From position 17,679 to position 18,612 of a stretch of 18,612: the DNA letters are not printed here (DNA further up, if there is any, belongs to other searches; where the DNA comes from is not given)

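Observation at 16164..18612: KaiC homologue translationally adjacent to a PAS hybrid histidine kinase in a non-cyanobacterial high-GC genome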

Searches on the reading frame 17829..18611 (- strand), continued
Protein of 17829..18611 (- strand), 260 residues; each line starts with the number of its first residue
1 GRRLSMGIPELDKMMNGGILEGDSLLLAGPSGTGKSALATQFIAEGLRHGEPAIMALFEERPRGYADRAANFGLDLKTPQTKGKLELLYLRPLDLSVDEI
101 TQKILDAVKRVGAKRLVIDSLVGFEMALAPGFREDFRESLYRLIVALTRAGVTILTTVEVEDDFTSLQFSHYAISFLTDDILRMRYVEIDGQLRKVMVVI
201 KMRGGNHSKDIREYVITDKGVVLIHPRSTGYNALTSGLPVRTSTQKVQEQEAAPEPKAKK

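Call 64: list_cluster_members(proteins=[P0241, window:17832-18596:-])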
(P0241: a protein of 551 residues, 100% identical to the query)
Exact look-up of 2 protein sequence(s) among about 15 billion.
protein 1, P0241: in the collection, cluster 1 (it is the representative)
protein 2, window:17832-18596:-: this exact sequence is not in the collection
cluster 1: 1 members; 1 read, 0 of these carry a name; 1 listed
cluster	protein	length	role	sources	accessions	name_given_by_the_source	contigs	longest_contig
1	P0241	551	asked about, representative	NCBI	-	-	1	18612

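Call 66: search_protein_families(library=padloc, proteins=[L003:2772-4340:+, window:17832-18611:-], max_evalue=0.01)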
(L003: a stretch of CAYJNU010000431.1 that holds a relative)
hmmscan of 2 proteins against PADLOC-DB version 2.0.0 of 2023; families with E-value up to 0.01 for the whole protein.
L003:2772-4340:+ (523 aa): 6 families
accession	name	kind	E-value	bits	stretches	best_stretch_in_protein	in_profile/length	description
PDLC04140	mad8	-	1.3e-10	39.3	2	284-338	26-78/314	mads_8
PDLC02196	IetA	-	4.8e-06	24.2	0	26-66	102-142/374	-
PDLC02195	IetA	-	2e-05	22.1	0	25-66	116-157/395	-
PDLC05079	PDC-S73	-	7.5e-05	19.7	1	49-68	194-213/752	-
PDLC03920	MkoA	-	0.0062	12.8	0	286-312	632-658/1112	-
PDLC00915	TRIP13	-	0.0065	13.9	0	50-67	67-84/302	TRIP13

window:17832-18611:- (260 aa): 2 families
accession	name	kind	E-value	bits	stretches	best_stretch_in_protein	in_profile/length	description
PDLC04140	mad8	-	1.9e-05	22.4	1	21-68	26-70/314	mads_8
PDLC02196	IetA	-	0.0045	14.4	1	11-47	111-146/374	-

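Call 89: search_dna_similar(query=L083:3324-3737:+, collection=plasmids, mode=protein, max_evalue=0.001, max_rows=25)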
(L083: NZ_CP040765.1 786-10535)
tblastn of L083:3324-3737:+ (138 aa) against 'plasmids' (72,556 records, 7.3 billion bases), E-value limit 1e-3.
Records with a match: 1; places in all: 1; records where one place covers at least 80% of the query: 1.
Best place of each record, by identity: >=99% 1.
By first word of the organism name: Paracoccus 1.
By predicted mobility (MOB-suite, as given by PLSDB): non-mobilizable 1.
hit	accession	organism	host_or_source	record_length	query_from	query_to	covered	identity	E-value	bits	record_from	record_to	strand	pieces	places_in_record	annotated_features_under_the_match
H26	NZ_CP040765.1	Paracoccus liaowanqingii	Tibetan antelope,cell culture,feces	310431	1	138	100%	100.0%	6e-58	199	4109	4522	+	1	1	hypothetical protein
